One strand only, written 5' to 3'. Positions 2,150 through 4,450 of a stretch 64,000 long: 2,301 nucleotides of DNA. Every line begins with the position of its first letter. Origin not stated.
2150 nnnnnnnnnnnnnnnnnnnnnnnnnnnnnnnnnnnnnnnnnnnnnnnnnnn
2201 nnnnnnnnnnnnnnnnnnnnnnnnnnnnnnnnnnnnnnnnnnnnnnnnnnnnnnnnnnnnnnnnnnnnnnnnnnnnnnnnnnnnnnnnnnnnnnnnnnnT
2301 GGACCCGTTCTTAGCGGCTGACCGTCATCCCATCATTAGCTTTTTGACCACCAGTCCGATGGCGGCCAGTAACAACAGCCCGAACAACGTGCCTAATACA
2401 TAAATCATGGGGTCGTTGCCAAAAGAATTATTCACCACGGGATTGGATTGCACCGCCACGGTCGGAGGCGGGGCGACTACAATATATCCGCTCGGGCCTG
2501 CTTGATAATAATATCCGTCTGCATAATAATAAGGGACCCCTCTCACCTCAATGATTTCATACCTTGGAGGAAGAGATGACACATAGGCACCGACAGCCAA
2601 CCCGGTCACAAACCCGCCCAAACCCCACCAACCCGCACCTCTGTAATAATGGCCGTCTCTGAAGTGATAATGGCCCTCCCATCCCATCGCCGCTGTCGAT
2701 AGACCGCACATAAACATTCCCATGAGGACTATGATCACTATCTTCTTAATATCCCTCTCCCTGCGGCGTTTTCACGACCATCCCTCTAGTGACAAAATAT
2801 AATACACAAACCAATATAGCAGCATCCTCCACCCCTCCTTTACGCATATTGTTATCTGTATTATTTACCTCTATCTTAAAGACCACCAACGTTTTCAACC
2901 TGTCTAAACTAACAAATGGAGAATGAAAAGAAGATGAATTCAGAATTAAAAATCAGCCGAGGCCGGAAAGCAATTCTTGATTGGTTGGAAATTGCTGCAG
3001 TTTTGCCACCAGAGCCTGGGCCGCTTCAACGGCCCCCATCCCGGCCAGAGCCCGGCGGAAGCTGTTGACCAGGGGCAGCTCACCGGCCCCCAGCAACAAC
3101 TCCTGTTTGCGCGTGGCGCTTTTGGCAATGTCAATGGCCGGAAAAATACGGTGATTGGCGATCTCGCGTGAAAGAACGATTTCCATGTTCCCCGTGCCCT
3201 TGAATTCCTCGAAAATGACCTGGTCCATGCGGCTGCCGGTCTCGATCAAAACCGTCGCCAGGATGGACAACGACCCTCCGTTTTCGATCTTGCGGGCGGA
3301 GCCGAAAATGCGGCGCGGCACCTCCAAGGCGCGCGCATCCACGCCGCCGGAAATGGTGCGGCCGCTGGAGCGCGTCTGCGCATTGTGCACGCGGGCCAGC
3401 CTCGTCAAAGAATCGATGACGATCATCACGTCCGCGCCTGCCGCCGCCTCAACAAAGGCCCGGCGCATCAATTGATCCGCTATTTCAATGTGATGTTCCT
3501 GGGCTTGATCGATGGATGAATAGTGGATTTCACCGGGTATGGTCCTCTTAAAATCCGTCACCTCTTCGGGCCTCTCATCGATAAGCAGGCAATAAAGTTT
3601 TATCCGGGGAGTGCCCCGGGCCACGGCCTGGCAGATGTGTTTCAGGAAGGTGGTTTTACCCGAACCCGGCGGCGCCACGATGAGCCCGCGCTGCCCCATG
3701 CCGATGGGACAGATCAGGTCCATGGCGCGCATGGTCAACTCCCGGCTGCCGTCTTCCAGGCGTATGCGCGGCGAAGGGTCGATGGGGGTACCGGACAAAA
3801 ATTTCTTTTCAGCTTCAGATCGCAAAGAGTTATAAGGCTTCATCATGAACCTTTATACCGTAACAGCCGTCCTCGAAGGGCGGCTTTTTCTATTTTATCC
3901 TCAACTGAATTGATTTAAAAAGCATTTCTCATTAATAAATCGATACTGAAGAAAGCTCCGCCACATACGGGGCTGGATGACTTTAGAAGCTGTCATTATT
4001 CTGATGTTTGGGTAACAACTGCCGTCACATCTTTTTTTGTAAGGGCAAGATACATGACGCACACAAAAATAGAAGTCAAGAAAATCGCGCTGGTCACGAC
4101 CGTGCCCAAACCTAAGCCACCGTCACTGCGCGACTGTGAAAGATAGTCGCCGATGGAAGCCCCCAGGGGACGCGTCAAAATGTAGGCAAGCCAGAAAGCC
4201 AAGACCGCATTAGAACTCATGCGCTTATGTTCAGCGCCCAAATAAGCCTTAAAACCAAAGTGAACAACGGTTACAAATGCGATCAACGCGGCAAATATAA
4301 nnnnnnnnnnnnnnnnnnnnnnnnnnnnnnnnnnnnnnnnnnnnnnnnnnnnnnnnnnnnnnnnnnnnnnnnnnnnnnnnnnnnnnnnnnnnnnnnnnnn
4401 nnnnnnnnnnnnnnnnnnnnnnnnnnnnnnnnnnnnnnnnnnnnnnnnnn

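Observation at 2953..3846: Rho paralog lacking the whole N-terminal primary RNA-binding (OB-fold) domain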

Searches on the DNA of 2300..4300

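Call 76: search_rna_families(source=window, start=2300, end=4300, threshold=evalue, max_evalue=1)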
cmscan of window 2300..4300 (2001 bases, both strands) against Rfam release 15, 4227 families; matches with E-value up to 1: 0.
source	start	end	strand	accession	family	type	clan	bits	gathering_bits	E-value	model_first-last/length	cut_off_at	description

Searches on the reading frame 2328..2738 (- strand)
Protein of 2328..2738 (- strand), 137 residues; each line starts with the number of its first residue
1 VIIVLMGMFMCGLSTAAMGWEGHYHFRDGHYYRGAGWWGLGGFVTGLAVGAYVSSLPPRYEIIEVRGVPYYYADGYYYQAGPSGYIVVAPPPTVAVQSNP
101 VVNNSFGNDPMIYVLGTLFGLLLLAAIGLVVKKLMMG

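Call 49: search_protein_families(library=pfam, proteins=[window:2328-2738:-], max_evalue=0.001)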
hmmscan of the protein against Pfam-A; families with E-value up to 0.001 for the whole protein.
window:2328-2738:- (137 aa): 1 family
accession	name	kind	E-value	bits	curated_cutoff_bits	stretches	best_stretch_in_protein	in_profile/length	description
PF20125.4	DUF6515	-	5.9e-10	39.7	24.9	1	21-98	65-139/179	Family of unknown function (DUF6515)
